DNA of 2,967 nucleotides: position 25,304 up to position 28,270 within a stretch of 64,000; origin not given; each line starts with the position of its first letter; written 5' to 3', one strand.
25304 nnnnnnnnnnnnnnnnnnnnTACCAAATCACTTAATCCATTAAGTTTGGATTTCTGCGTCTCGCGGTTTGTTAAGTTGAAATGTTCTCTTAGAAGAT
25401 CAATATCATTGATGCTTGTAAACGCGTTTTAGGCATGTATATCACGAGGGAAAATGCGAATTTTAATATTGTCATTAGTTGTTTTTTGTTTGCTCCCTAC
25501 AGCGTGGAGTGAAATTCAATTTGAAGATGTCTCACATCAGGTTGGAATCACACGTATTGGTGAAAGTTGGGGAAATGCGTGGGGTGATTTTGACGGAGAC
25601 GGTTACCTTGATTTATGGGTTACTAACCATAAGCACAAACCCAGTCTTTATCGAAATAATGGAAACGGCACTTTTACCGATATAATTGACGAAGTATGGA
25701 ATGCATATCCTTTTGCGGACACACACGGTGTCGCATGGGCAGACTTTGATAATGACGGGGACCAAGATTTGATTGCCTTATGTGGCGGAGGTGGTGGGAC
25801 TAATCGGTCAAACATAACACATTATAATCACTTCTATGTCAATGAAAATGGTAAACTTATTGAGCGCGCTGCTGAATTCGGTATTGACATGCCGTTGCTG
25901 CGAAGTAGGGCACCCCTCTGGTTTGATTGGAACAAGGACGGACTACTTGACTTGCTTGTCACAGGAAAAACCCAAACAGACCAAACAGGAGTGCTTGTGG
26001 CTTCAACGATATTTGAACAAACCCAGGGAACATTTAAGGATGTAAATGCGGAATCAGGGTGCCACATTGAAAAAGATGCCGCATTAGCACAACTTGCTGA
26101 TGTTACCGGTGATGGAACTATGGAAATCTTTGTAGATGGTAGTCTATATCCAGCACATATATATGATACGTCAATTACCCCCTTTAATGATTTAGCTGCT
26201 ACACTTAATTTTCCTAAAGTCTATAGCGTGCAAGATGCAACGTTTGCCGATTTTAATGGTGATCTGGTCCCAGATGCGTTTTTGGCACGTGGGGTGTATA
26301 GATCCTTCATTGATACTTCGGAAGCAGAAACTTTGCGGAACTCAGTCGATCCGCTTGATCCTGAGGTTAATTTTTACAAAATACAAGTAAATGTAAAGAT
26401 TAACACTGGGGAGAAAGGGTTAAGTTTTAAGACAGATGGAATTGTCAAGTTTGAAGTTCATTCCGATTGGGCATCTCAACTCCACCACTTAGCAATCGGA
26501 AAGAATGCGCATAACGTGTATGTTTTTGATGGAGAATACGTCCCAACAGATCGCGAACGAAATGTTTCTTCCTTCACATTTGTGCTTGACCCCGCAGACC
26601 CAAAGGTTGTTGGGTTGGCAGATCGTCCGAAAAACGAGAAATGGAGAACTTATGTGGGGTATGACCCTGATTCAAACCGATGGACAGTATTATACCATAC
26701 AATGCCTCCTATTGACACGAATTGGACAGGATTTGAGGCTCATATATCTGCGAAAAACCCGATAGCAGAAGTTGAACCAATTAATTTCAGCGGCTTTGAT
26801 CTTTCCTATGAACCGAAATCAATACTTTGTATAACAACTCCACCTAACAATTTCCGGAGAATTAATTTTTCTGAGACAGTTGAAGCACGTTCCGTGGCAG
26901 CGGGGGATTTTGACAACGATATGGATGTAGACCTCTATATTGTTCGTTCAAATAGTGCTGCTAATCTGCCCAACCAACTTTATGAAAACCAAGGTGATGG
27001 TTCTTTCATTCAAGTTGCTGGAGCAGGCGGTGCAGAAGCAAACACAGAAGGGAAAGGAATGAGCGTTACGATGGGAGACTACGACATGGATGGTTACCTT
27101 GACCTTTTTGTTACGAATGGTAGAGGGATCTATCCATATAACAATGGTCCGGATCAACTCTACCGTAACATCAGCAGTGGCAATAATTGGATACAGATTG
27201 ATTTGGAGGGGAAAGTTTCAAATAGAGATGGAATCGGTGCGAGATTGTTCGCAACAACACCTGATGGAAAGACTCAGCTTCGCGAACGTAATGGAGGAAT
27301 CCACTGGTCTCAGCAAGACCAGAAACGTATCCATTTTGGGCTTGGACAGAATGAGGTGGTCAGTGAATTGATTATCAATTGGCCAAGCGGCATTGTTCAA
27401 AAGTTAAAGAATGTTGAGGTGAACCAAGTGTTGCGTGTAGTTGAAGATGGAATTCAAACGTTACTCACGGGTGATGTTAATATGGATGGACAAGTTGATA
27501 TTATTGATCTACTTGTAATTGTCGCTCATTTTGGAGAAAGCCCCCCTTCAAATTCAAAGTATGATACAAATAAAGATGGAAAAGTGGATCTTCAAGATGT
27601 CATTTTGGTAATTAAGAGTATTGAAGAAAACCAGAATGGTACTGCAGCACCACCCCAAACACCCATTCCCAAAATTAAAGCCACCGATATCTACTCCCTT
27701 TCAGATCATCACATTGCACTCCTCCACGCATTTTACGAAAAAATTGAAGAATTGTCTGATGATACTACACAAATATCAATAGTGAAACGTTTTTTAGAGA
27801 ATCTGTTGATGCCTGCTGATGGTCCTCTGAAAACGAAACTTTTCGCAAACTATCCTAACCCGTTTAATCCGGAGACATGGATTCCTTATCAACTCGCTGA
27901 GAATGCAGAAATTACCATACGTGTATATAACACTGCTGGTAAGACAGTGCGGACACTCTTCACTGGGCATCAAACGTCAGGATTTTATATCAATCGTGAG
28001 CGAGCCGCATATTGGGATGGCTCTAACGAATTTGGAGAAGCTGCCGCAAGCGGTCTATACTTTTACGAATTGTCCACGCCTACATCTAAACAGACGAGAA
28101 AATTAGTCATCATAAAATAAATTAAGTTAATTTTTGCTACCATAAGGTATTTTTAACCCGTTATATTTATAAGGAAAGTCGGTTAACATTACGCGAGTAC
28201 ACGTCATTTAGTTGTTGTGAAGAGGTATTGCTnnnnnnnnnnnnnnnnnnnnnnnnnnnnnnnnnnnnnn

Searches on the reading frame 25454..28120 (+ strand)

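Call 46: search_protein_families(library=pfam, proteins=[window:25454-28120:+], max_evalue=0.00001)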
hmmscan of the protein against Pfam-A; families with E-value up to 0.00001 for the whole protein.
window:25454-28120:+ (888 aa): 6 families
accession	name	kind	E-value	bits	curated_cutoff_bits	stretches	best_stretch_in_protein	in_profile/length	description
PF13517.12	FG-GAP_3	-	1.9e-37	128.1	26.9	3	45-107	1-60/61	FG-GAP-like repeat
PF07593.17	UnbV_ASPIC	-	7.7e-17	61.4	23.4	1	593-660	1-67/68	ASPIC and UnbV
PF01839.29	FG-GAP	-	5.5e-14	52.1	22.1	0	535-565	2-32/37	FG-GAP repeat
PF00404.24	Dockerin_1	-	1.5e-09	38.4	22.9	1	673-723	2-56/57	Dockerin type I domain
PF13860.13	FlgD_ig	-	5.2e-06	26.8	27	0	813-875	17-75/79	FlgD Ig-like domain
PF18962.6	Por_Secre_tail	-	6.6e-06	26.8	27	0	800-886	2-75/75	Secretion system C-terminal sorting domain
